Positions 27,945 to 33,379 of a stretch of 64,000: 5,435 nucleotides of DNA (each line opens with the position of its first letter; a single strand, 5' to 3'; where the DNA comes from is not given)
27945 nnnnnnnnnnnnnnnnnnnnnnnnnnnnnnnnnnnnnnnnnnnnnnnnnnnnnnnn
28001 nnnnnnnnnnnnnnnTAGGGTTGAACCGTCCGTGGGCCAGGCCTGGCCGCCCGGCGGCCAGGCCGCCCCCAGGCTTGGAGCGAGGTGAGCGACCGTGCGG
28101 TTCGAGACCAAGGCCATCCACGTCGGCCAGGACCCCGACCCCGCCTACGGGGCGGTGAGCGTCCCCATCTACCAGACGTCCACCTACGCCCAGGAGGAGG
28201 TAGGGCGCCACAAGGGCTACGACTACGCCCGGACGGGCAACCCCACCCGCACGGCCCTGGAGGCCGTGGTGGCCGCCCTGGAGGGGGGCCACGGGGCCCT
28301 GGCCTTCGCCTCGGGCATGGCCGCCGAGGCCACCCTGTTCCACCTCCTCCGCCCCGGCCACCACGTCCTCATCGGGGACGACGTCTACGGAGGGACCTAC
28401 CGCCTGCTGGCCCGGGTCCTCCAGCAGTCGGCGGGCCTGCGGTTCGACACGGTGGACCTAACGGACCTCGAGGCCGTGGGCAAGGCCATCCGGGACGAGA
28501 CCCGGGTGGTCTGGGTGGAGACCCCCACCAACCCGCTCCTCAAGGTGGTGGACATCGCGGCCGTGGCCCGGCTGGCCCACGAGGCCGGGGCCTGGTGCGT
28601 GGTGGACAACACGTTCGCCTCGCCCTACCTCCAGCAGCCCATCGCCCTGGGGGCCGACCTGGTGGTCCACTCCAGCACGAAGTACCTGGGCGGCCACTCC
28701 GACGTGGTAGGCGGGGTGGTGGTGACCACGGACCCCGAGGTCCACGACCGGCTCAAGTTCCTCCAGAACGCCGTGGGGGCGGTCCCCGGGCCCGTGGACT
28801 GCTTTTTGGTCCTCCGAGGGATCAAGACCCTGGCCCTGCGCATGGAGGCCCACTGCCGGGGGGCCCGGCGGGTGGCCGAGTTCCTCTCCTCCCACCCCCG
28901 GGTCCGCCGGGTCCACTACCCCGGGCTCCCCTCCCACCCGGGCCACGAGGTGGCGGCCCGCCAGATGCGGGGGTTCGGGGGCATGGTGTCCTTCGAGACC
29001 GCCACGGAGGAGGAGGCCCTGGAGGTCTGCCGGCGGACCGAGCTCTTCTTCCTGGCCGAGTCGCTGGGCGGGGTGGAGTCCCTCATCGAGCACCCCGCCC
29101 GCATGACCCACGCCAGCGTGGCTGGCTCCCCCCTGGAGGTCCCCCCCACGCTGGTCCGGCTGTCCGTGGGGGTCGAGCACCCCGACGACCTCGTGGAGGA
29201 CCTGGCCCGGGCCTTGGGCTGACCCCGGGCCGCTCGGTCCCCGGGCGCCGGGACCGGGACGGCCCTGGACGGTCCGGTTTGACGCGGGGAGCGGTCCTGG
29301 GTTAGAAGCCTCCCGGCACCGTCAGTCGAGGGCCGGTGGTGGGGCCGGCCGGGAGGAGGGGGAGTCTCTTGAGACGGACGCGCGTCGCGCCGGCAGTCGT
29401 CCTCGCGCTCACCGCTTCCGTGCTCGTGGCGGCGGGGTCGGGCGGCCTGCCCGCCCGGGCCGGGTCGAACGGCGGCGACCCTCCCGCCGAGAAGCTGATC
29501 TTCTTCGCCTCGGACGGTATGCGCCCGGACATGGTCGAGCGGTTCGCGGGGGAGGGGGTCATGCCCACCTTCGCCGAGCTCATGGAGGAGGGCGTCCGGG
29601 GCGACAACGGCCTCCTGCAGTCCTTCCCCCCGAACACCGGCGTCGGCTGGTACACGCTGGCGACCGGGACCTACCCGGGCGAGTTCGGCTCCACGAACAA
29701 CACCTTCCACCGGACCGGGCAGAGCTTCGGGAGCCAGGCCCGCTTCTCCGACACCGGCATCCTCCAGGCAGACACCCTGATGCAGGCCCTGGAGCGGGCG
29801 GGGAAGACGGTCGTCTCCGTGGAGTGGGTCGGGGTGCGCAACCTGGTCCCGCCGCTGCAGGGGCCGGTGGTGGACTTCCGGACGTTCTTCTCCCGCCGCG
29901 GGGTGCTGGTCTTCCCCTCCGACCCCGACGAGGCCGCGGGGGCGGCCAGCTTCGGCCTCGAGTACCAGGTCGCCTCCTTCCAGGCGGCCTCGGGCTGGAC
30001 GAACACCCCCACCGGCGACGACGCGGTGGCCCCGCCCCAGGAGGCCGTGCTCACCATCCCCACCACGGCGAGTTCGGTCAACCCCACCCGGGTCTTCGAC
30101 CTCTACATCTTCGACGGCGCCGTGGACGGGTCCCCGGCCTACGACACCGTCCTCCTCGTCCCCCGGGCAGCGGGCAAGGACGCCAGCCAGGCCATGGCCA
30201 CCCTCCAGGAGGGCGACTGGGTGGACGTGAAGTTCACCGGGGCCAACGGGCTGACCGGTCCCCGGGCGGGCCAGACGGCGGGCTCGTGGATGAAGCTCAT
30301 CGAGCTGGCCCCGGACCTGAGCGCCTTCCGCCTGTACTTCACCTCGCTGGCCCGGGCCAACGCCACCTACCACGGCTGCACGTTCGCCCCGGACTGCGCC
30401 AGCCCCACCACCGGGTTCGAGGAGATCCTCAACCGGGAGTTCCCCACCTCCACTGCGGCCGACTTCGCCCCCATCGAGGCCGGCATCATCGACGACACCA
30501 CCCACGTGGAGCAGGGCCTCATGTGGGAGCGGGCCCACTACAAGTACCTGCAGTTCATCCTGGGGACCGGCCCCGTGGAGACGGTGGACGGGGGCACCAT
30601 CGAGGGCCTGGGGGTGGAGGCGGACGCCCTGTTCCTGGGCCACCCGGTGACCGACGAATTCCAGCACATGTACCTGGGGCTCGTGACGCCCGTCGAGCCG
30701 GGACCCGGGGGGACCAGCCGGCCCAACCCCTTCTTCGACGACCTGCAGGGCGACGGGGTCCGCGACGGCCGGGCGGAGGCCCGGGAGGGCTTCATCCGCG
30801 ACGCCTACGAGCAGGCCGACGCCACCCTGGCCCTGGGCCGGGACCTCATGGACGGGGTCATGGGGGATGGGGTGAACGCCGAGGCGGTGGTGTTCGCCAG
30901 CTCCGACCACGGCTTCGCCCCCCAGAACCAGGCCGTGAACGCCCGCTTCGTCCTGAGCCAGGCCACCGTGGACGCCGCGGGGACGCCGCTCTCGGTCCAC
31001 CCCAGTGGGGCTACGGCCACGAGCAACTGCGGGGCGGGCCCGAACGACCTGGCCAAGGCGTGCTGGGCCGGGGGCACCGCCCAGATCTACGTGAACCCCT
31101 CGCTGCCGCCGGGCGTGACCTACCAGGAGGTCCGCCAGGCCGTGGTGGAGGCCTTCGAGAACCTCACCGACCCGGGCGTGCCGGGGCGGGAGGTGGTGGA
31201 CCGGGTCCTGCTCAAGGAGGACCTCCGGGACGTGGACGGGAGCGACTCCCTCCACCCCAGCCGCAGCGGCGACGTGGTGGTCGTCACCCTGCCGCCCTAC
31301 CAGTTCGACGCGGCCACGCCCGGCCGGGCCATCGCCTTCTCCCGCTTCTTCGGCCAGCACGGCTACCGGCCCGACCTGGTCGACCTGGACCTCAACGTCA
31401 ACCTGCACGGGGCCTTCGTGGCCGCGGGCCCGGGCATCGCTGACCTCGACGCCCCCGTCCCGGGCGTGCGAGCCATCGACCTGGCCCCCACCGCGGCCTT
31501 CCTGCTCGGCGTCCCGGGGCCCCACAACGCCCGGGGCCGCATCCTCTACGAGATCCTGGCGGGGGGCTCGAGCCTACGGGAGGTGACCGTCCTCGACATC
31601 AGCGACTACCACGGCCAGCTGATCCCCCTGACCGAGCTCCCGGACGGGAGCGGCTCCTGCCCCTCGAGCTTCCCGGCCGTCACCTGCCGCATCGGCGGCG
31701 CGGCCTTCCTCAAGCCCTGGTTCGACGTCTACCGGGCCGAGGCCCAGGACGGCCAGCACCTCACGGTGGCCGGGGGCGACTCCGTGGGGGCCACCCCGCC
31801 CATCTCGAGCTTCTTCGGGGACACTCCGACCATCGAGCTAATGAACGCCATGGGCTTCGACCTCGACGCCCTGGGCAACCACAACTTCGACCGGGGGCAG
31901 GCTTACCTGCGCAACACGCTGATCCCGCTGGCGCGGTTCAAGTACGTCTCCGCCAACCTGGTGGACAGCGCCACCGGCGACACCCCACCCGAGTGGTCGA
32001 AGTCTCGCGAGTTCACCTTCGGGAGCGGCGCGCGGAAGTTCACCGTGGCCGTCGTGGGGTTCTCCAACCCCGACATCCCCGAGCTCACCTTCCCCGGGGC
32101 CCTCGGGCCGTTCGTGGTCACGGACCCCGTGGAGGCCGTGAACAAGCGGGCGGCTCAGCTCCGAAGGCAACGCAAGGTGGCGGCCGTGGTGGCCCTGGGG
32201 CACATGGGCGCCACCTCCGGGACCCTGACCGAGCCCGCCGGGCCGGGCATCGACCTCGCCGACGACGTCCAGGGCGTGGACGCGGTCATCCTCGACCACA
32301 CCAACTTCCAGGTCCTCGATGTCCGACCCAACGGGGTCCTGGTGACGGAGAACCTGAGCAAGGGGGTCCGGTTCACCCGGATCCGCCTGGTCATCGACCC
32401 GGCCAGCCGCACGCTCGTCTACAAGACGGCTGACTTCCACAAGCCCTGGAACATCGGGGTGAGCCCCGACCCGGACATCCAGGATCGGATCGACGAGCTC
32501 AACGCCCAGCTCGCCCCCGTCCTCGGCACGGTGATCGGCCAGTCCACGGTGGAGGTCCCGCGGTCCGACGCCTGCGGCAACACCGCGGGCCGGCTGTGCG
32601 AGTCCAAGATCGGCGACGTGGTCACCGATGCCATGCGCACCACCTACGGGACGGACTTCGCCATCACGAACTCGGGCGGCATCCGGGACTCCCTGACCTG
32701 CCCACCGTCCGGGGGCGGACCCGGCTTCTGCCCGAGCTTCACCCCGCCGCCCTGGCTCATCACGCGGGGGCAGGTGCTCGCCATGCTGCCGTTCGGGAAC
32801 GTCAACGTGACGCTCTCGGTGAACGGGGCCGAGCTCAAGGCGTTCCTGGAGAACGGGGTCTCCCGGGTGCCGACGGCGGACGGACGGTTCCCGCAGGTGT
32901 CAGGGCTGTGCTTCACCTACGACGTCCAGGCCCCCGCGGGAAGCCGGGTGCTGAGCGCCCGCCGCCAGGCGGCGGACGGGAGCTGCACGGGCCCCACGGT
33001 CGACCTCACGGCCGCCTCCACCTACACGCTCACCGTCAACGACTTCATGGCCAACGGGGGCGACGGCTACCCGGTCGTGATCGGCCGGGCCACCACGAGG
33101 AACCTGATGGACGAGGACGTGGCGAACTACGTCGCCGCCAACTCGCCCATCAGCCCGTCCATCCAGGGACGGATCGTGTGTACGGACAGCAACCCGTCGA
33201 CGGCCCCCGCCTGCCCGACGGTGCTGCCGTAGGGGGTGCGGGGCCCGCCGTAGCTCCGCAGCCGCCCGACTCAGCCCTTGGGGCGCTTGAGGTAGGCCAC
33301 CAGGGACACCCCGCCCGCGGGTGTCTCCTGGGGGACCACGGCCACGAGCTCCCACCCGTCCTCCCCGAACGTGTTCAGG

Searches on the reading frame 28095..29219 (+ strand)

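Call 57: search_protein_families(library=ncbifam, proteins=[window:28095-29219:+], max_evalue=1e-10)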
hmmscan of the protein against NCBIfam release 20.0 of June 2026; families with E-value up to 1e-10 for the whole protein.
window:28095-29219:+ (375 aa): 44 families (the best 25 are shown)
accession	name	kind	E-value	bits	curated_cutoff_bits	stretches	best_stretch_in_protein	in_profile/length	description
NF005871.0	PRK07811.1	equivalog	1.8e-177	589.8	513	1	2-374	12-386/389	cystathionine gamma-synthase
NF005810.0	PRK07671.1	equivalog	2.4e-151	504.1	594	1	1-374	1-376/377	bifunctional cystathionine gamma-lyase/homocysteine desulfhydrase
NF004821.0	PRK06176.1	equivalog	2.8e-151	503.7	642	1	1-374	1-376/380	cystathionine gamma-synthase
NF005976.0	PRK08064.1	equivalog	9.6e-132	439.6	627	1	3-374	7-380/390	cystathionine beta-lyase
TIGR02080.1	O_succ_thio_ly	equivalog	1e-124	416.1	504.55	1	3-374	4-379/382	cystathionine gamma-synthase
TIGR01328.1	met_gam_lyase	equivalog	8.3e-117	390.4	549.7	1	1-374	2-388/391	methionine gamma-lyase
TIGR01329.1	cysta_beta_ly_E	equivalog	4.2e-116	387.8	487.5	1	5-374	3-378/383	cystathionine beta-lyase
NF005695.0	PRK07503.1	equivalog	5.3e-116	387.6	666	1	3-374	10-394/403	methionine gamma-lyase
NF006450.0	PRK08776.1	equivalog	1.6e-113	379.5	730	1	5-374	15-388/405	O-succinylhomoserine (thiol)-lyase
NF005961.0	PRK08045.1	equivalog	5.6e-109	364.3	690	1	5-373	7-379/386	cystathionine gamma-synthase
NF004876.0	PRK06234.1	subfamily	4.3e-108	361.9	666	1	1-374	7-395/400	methionine gamma-lyase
NF006095.0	PRK08247.1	equivalog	3.3e-106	355.2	585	1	3-374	6-363/369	methionine biosynthesis PLP-dependent protein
NF006463.0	PRK08861.1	equivalog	1e-105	353.9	670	1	5-373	8-380/388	O-succinylhomoserine (thiol)-lyase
NF005263.0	PRK06767.1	equivalog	4e-103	345.4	617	1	2-374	5-383/392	methionine gamma-lyase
NF006347.0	PRK08574.1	equivalog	4.6e-103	344.9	477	1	5-374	5-382/385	cystathionine gamma-synthase family protein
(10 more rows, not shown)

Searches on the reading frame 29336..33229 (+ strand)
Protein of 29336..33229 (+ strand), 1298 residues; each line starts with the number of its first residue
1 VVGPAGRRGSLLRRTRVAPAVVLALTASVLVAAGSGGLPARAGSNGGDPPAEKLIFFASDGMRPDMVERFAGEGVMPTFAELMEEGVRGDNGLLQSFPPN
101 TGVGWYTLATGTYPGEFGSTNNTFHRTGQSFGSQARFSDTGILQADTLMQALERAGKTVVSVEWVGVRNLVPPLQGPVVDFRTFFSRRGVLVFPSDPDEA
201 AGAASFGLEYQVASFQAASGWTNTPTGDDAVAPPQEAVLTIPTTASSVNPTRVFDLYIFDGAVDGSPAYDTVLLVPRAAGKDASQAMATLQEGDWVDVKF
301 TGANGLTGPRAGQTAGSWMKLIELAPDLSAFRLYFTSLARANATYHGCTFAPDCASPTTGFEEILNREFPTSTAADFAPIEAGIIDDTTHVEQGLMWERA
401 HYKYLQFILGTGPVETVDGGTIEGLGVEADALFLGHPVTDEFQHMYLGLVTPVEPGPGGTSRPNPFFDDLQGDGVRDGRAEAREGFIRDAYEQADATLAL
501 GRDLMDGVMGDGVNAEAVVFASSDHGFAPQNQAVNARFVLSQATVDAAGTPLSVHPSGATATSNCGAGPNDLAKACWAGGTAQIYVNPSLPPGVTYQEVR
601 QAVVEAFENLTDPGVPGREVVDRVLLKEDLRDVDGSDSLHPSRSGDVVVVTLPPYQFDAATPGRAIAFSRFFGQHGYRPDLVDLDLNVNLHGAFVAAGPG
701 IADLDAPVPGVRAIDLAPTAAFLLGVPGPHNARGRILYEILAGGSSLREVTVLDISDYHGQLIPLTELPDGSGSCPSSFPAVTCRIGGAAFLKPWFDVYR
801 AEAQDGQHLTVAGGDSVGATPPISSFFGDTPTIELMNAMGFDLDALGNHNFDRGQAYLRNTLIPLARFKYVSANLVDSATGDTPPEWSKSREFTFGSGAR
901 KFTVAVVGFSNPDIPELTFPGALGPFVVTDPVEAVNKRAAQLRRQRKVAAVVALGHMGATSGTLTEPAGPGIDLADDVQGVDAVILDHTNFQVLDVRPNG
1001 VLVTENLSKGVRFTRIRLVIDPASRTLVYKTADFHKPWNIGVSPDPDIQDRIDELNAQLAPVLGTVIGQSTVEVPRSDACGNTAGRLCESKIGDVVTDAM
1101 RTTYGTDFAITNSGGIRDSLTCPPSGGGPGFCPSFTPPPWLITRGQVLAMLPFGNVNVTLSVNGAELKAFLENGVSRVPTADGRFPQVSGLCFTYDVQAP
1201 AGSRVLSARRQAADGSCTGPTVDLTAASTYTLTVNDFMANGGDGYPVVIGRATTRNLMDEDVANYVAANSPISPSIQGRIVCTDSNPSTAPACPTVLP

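Call 57: search_protein_families(library=ncbifam, proteins=[window:29336-33229:+], max_evalue=1e-10)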
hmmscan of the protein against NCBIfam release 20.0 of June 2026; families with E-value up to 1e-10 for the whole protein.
window:29336-33229:+ (1298 aa): 11 families
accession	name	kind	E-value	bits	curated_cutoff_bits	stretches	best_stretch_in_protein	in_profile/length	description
NF006934.0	PRK09419.1-1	subfamily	1.2e-50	172.2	1646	1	797-1272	658-1095/1174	multifunctional 2',3'-cyclic-nucleotide 2'-phosphodiesterase/3'-nucleotidase/5'-nucleotidase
NF047875.1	5nuc_LPXTG_Strp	exception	1.2e-34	119.9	1050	2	869-1247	166-528/684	surface-anchored 5'-nucleotidase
NF007109.1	PRK09558.1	equivalog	2.5e-33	115.6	600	2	1083-1273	379-542/550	bifunctional UDP-sugar hydrolase/5'-nucleotidase UshA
NF006937.0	PRK09419.1-4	equivalog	4.5e-33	113.8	2554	1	1042-1279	932-1152/1411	multifunctional 2',3'-cyclic-nucleotide 2'-phosphodiesterase/3'-nucleotidase/5'-nucleotidase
NF006935.0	PRK09419.1-2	equivalog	9.8e-32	109.6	2801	1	1088-1280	995-1173/1445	multifunctional 2',3'-cyclic-nucleotide 2'-phosphodiesterase/3'-nucleotidase/5'-nucleotidase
NF006936.0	PRK09419.1-3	equivalog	5.9e-31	107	2542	1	749-1281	703-1193/1212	multifunctional 2',3'-cyclic-nucleotide 2'-phosphodiesterase/3'-nucleotidase/5'-nucleotidase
NF040549.1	Nt5e_LPXTG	exception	4.9e-25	87.9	1050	1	802-1268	130-598/731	cell surface ecto-5'-nucleotidase Nt5e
TIGR01530.1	nadN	equivalog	7.2e-17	61.1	436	0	782-985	27-211/550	NAD nucleotidase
NF006938.0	PRK09420.1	equivalog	2.8e-13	49.2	486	1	830-989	99-259/648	bifunctional 2',3'-cyclic-nucleotide 2'-phosphodiesterase/3'-nucleotidase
TIGR01390.1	CycNucDiestase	equivalog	3.9e-13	48.8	883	1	830-990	77-238/626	2',3'-cyclic-nucleotide 2'-phosphodiesterase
NF008871.0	PRK11907.1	equivalog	2.1e-11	42.7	1266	0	831-989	192-351/814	bifunctional 2',3'-cyclic-nucleotide 2'-phosphodiesterase/3'-nucleotidase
